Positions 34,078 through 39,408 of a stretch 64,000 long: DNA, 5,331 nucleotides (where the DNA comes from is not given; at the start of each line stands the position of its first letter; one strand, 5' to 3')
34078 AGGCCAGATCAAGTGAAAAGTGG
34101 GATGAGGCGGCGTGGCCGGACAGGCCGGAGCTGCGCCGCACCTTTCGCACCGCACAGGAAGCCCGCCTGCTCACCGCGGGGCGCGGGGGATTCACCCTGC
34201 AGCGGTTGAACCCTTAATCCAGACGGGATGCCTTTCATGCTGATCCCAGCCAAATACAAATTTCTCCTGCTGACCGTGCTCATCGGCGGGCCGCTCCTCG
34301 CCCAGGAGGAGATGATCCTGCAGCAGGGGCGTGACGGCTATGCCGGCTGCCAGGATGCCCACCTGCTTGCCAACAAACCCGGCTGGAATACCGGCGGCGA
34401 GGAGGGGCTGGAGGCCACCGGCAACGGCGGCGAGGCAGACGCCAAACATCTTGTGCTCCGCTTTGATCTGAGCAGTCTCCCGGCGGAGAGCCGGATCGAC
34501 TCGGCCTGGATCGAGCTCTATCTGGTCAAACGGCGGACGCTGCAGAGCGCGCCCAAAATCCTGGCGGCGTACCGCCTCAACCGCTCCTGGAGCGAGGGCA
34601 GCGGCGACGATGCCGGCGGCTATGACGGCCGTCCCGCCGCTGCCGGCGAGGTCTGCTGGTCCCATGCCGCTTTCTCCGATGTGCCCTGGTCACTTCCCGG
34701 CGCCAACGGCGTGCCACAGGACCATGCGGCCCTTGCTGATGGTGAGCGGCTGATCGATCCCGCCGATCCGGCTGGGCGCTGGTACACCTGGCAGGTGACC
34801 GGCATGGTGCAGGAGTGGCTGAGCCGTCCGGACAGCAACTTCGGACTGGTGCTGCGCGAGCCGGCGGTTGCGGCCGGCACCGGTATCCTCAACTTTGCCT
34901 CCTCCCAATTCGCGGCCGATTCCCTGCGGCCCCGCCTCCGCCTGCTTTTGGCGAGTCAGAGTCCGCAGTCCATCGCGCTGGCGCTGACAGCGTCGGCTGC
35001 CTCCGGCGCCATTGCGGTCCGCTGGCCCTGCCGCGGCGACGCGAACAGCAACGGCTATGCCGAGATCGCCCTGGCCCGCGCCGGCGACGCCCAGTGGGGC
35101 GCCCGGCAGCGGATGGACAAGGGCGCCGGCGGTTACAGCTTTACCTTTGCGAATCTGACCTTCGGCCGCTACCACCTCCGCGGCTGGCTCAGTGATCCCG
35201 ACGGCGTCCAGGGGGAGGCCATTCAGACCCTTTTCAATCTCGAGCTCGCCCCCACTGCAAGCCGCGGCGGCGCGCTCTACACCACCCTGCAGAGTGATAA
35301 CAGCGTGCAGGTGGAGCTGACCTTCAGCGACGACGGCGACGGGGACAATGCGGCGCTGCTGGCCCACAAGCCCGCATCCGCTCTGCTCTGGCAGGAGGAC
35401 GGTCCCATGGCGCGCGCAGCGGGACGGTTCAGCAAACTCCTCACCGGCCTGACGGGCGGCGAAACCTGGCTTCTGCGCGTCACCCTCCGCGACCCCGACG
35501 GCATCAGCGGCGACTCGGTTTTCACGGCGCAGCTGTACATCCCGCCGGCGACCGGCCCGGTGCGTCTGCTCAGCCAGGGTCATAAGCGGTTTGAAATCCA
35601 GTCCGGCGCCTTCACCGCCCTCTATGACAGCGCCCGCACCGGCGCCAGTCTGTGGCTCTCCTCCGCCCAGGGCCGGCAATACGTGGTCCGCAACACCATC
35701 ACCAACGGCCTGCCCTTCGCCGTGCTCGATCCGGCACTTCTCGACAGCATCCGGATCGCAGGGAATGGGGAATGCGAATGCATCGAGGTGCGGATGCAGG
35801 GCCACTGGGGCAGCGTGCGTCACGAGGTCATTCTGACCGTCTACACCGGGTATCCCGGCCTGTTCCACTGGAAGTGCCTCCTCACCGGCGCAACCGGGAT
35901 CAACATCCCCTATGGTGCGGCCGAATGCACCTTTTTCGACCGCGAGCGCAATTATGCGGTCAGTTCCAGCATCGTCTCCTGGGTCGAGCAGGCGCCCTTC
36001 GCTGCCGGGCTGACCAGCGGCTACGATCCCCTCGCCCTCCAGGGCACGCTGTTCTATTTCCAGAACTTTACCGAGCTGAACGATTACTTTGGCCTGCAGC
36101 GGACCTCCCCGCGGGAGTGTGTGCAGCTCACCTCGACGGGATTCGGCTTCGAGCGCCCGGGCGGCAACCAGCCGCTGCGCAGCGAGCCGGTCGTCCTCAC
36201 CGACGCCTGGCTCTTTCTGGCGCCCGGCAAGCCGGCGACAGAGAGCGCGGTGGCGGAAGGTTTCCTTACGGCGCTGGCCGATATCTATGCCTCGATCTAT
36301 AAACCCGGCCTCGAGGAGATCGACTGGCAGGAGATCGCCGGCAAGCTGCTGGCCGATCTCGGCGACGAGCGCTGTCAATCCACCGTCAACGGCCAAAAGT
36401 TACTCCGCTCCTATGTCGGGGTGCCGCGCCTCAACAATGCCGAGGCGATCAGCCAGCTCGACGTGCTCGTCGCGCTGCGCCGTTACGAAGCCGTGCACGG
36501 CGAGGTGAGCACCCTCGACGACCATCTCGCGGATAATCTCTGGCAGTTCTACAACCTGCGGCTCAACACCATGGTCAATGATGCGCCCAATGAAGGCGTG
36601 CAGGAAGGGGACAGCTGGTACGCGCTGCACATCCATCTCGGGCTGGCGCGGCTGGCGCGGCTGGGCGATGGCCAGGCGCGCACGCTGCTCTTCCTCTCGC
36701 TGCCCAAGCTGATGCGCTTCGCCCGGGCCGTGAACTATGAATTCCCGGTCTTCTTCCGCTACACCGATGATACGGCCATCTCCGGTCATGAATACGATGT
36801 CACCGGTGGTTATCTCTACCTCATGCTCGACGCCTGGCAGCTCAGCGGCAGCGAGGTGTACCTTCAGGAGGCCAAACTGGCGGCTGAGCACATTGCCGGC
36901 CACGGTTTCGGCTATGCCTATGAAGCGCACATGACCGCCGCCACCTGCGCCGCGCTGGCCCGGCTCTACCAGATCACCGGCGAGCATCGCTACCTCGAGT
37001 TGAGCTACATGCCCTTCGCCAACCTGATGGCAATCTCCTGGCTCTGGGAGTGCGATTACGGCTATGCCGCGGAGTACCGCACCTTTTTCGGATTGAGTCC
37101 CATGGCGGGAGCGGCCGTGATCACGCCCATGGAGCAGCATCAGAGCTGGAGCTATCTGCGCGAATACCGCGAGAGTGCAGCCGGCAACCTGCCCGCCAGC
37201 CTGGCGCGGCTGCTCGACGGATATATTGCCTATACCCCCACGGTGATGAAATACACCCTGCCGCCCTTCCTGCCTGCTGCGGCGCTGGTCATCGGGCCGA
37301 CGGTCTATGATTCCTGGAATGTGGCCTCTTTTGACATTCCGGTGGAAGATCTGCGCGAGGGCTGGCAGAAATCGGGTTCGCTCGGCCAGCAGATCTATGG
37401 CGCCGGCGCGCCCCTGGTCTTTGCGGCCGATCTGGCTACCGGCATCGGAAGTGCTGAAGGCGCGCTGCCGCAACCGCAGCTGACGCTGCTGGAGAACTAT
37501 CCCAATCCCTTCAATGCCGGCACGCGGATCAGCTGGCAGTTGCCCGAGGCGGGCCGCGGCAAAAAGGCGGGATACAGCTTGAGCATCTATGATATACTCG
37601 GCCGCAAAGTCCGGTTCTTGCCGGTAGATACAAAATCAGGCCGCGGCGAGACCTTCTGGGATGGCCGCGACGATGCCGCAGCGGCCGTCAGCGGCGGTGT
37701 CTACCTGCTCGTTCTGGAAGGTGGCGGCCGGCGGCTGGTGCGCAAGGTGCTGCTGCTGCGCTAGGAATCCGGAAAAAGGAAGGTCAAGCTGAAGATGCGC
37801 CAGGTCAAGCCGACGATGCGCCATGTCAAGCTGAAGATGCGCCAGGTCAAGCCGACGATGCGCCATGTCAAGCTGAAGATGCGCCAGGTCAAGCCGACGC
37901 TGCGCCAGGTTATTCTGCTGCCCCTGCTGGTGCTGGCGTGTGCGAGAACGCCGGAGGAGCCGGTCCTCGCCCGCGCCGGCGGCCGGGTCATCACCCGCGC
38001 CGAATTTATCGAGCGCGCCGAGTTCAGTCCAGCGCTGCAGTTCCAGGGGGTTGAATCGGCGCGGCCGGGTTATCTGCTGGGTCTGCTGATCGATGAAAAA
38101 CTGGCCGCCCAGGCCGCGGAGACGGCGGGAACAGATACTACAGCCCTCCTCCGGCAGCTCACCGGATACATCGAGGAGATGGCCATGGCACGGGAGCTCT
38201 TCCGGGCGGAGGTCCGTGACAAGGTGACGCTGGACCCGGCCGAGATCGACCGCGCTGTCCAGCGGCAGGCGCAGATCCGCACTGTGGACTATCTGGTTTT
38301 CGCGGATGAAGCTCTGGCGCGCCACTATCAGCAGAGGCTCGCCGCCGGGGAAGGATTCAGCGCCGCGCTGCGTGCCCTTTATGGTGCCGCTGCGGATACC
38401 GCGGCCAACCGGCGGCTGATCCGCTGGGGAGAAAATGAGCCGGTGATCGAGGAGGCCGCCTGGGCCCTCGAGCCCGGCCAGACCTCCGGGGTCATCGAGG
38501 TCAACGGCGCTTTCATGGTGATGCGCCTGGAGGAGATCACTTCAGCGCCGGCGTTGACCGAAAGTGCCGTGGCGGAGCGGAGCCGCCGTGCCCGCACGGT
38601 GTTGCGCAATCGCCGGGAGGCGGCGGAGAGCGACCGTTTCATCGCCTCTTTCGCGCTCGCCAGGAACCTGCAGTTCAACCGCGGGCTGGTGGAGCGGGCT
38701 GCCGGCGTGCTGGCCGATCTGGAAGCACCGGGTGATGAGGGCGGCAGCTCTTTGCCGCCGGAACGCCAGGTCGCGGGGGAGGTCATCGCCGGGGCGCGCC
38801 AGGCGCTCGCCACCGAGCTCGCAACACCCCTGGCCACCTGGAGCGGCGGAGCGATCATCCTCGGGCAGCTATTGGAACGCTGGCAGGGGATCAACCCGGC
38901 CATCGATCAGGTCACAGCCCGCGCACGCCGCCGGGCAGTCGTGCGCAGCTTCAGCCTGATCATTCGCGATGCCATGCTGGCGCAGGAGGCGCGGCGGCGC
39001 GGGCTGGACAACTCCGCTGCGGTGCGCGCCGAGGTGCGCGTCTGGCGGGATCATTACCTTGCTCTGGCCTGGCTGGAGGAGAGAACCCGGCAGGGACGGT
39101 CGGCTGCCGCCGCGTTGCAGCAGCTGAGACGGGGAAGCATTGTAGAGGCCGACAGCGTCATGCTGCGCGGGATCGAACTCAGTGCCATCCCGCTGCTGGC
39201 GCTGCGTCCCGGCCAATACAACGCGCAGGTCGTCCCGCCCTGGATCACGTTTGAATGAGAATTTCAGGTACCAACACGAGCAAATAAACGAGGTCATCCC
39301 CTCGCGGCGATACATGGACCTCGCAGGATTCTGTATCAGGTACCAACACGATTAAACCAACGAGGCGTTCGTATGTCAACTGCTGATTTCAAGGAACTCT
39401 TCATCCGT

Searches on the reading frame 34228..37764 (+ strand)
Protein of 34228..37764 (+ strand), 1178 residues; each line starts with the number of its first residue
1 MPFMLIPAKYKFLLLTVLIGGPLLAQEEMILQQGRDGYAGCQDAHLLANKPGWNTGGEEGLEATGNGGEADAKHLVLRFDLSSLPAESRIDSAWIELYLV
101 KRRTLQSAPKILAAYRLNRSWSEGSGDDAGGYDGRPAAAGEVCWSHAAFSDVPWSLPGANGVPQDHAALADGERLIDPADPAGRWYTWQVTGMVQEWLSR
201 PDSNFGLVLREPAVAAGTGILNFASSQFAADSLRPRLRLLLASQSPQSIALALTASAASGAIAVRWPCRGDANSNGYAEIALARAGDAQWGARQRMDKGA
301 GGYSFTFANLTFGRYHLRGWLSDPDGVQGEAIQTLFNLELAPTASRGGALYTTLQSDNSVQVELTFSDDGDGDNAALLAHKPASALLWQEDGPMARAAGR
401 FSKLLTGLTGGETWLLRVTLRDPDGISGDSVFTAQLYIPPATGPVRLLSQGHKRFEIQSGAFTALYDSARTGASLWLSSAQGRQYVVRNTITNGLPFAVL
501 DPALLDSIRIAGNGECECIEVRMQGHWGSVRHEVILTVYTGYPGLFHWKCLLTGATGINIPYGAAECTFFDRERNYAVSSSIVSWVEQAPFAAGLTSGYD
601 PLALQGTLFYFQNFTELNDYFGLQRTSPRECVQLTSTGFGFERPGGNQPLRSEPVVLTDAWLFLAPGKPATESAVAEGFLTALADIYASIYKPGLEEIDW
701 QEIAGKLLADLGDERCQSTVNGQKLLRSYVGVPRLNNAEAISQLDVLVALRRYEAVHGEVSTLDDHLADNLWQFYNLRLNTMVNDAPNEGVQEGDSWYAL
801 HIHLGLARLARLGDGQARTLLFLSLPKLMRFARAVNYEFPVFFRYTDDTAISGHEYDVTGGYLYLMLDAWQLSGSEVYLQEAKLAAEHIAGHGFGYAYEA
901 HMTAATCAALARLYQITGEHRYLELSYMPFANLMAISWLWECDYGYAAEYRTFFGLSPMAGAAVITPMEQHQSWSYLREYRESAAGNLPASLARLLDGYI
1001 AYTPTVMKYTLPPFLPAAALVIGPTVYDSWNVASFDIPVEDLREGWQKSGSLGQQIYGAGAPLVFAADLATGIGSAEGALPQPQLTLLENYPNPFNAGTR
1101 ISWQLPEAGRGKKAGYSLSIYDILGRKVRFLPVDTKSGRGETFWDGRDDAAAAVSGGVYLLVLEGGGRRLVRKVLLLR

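Call 19: search_protein_families(library=pfam, proteins=[window:34228-37764:+], max_evalue=0.001)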
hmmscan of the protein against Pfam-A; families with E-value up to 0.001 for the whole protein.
window:34228-37764:+ (1178 aa): 1 family
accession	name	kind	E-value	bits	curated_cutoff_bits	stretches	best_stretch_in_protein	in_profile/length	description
PF24517.2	CBM96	-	2e-07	31.4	26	0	43-123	10-87/164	Carbohydrate-binding module family 96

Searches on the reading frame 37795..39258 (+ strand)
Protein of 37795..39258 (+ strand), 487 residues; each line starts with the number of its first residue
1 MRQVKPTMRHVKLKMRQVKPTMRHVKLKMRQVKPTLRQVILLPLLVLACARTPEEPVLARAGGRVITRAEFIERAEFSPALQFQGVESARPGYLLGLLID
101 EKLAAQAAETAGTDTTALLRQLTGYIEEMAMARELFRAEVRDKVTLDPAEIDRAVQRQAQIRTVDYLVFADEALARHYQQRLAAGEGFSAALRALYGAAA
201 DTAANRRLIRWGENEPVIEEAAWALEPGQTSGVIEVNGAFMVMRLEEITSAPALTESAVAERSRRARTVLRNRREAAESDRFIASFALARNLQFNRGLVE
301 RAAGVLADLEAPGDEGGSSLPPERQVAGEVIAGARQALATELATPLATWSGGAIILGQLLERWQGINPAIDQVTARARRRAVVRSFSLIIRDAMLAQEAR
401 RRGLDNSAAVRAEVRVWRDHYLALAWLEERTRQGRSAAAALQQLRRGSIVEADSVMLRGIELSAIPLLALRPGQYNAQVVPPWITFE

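Call 19: search_protein_families(library=pfam, proteins=[window:37795-39258:+], max_evalue=0.001)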
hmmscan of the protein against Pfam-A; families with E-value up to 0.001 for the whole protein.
window:37795-39258:+ (487 aa): 1 family
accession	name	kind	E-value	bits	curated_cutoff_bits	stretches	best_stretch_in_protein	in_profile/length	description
PF13145.12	Rotamase_2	-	1.7e-07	32.5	27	1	158-254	19-114/121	PPIC-type PPIASE domain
